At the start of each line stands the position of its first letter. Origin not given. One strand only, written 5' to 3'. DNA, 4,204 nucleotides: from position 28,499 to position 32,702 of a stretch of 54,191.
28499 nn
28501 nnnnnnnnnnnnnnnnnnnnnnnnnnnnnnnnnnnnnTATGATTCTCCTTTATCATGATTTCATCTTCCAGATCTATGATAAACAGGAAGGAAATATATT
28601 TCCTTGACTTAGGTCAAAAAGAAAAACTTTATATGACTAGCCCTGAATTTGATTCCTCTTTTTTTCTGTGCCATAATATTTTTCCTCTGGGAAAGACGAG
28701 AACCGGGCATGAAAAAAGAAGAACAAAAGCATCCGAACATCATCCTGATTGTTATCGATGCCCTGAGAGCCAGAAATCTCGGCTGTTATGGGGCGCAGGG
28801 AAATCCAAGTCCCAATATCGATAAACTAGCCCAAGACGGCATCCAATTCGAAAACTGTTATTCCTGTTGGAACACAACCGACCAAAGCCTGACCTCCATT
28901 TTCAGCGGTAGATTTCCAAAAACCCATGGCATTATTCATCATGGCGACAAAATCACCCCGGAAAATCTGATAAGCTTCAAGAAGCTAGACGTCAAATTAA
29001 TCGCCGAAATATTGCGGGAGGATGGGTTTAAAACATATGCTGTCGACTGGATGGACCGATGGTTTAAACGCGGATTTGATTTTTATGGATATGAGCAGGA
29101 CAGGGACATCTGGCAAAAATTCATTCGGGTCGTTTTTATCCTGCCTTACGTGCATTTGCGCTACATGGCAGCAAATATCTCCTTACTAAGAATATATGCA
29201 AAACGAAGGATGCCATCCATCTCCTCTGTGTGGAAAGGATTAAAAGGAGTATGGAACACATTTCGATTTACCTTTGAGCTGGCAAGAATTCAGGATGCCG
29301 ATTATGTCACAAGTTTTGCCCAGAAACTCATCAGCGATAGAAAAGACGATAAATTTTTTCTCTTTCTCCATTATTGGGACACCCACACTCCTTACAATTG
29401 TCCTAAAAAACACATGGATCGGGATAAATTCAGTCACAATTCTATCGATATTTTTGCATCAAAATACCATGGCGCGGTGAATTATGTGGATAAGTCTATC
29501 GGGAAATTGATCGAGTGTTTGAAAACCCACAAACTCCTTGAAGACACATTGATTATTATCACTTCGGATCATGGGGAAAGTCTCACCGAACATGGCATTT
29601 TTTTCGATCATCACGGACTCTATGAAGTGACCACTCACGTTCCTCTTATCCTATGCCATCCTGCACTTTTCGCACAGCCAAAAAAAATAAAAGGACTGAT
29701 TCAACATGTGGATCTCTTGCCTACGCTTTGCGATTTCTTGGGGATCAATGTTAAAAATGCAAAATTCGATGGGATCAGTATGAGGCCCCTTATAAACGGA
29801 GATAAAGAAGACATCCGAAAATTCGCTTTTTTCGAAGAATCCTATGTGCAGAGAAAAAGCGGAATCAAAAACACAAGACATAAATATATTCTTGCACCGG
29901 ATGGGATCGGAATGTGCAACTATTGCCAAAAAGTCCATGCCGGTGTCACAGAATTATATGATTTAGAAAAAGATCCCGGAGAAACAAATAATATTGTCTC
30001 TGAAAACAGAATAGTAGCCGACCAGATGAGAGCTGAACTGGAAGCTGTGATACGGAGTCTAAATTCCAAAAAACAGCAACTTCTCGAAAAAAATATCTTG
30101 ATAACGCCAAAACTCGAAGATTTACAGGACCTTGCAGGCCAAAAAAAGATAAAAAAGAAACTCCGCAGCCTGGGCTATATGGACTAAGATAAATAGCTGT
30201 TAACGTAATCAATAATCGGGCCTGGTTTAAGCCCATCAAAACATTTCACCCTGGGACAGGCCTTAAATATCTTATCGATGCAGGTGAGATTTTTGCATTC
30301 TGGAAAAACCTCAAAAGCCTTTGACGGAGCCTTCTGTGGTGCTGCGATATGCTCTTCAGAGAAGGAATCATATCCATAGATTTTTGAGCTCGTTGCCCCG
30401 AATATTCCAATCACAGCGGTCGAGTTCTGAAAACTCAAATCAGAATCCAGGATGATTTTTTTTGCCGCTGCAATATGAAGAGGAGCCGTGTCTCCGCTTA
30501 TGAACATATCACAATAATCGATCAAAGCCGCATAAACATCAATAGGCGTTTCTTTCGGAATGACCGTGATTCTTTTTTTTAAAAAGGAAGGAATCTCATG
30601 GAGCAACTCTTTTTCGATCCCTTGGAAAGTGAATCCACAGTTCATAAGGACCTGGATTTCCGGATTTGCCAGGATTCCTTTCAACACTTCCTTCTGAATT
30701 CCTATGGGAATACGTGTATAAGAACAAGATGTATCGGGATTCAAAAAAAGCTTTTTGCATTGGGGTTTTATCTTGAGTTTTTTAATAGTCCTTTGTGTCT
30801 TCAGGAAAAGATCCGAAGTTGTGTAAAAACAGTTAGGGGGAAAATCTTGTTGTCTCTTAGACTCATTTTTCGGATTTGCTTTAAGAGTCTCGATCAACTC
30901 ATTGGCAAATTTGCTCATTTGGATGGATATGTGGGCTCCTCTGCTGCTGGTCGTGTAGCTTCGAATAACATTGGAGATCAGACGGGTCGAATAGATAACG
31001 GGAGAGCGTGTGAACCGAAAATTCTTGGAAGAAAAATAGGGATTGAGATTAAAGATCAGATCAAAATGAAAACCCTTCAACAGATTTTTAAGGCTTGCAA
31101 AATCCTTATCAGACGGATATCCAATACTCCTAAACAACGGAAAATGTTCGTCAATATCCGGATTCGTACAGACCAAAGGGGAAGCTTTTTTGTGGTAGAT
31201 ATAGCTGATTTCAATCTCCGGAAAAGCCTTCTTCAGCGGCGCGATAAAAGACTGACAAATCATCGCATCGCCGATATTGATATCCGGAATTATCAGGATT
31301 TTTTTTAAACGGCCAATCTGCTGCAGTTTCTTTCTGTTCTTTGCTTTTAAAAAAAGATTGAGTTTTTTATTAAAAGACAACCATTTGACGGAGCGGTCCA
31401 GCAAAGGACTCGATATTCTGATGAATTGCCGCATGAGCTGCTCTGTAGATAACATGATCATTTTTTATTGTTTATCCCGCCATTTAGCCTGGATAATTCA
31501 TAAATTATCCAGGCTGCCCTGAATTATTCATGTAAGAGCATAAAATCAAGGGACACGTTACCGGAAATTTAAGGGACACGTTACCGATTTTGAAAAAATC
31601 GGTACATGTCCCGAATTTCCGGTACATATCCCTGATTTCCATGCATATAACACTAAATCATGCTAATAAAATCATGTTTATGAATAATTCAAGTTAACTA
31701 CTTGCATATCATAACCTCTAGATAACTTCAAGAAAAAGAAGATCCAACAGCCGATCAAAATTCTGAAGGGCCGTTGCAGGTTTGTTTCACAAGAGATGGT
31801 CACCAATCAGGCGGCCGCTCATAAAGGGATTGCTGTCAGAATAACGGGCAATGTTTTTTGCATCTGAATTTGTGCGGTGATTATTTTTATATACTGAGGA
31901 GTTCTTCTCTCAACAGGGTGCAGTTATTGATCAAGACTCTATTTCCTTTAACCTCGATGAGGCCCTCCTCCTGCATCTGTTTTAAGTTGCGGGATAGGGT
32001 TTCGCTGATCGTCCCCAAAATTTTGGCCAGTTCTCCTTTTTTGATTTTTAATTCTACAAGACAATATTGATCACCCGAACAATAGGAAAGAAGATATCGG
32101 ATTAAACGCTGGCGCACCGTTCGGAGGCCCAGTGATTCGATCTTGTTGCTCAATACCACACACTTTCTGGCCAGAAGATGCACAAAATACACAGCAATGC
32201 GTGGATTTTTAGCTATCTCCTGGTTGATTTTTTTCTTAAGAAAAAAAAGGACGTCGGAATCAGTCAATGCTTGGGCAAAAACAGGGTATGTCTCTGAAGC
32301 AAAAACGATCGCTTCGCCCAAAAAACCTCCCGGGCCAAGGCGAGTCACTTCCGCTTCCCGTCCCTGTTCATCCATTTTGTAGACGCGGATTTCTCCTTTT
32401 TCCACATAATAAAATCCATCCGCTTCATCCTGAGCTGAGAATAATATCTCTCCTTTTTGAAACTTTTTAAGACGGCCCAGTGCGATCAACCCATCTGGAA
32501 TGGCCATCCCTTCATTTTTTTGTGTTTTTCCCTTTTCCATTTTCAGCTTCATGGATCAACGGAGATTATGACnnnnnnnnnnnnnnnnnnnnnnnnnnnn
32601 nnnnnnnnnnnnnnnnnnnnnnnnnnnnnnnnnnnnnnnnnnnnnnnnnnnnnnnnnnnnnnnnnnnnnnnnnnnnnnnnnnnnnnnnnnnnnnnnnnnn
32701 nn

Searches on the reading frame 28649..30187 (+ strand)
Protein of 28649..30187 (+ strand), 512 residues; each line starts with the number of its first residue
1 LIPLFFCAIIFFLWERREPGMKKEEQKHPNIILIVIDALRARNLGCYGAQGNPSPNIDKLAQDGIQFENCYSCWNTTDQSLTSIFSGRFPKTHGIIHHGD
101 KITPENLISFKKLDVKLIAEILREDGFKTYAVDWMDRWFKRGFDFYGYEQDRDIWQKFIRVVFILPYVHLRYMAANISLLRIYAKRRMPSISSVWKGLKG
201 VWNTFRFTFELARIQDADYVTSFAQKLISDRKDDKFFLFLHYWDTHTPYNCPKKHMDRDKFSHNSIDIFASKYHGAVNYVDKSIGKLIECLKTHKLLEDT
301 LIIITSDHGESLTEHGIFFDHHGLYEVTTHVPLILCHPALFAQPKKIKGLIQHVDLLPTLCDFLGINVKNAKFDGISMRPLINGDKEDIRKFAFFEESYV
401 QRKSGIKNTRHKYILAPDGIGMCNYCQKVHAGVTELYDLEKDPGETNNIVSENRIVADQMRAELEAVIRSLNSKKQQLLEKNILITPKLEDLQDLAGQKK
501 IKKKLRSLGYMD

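Call 8: search_protein_families(library=pfam, proteins=[window:28649-30187:+], max_evalue=0.001)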
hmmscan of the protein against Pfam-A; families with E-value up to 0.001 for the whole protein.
window:28649-30187:+ (512 aa): 5 families
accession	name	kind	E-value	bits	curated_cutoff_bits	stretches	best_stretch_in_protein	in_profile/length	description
PF00884.28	Sulfatase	-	2.6e-49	168.6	25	1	29-366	1-301/301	Sulfatase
PF01663.27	Phosphodiest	-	5e-18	66.3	23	1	32-320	2-233/342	Type I phosphodiesterase / nucleotide pyrophosphatase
PF16347.10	SGSH_C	-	5.9e-18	65.9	29.3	1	314-467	2-151/154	N-sulphoglucosamine sulphohydrolase, C-terminal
PF02995.22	DUF229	-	1.2e-05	24.6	25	1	207-312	264-345/496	Protein of unknown function (DUF229)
PF14707.11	Sulfatase_C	-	0.00028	21.9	30.9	1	422-489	44-114/127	C-terminal region of aryl-sulfatase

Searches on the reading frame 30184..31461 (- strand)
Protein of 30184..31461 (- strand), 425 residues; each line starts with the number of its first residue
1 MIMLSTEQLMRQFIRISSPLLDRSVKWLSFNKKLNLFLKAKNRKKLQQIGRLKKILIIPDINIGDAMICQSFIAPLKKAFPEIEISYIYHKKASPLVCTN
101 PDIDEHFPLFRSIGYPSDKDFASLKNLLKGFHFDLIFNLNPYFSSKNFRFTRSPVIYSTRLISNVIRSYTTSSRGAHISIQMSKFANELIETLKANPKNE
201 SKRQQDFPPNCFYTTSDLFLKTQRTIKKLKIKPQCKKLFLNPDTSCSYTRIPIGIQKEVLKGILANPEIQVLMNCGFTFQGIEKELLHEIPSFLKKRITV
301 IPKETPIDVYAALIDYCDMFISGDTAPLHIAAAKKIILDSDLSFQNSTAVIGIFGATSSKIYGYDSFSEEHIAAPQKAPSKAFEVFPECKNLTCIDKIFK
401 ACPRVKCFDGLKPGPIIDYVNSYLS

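Call 8: search_protein_families(library=pfam, proteins=[window:30184-31461:-], max_evalue=0.001)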
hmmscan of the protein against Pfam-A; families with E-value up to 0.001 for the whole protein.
window:30184-31461:- (425 aa): 1 family
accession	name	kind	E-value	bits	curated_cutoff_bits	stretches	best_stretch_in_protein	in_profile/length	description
PF01075.23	Glyco_transf_9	-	2.1e-07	30.9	22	1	236-335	106-202/247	Glycosyltransferase family 9 (heptosyltransferase)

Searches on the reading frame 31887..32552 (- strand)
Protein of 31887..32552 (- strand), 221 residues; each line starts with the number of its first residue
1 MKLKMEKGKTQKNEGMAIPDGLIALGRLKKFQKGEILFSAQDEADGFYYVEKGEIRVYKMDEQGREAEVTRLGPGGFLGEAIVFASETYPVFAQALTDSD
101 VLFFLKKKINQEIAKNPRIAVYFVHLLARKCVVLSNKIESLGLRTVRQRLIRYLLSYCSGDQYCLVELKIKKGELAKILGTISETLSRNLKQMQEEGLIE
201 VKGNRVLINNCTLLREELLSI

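Call 8: search_protein_families(library=pfam, proteins=[window:31887-32552:-], max_evalue=0.001)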
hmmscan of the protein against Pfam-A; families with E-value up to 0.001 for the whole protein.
window:31887-32552:- (221 aa): 2 families
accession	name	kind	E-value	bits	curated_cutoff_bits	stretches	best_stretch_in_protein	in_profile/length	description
PF00027.35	cNMP_binding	-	2.3e-22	79.2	27.5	1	29-116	2-89/89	Cyclic nucleotide-binding domain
PF13545.12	HTH_Crp_2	-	1.5e-15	57.4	27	1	148-216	1-69/70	Crp-like helix-turn-helix domain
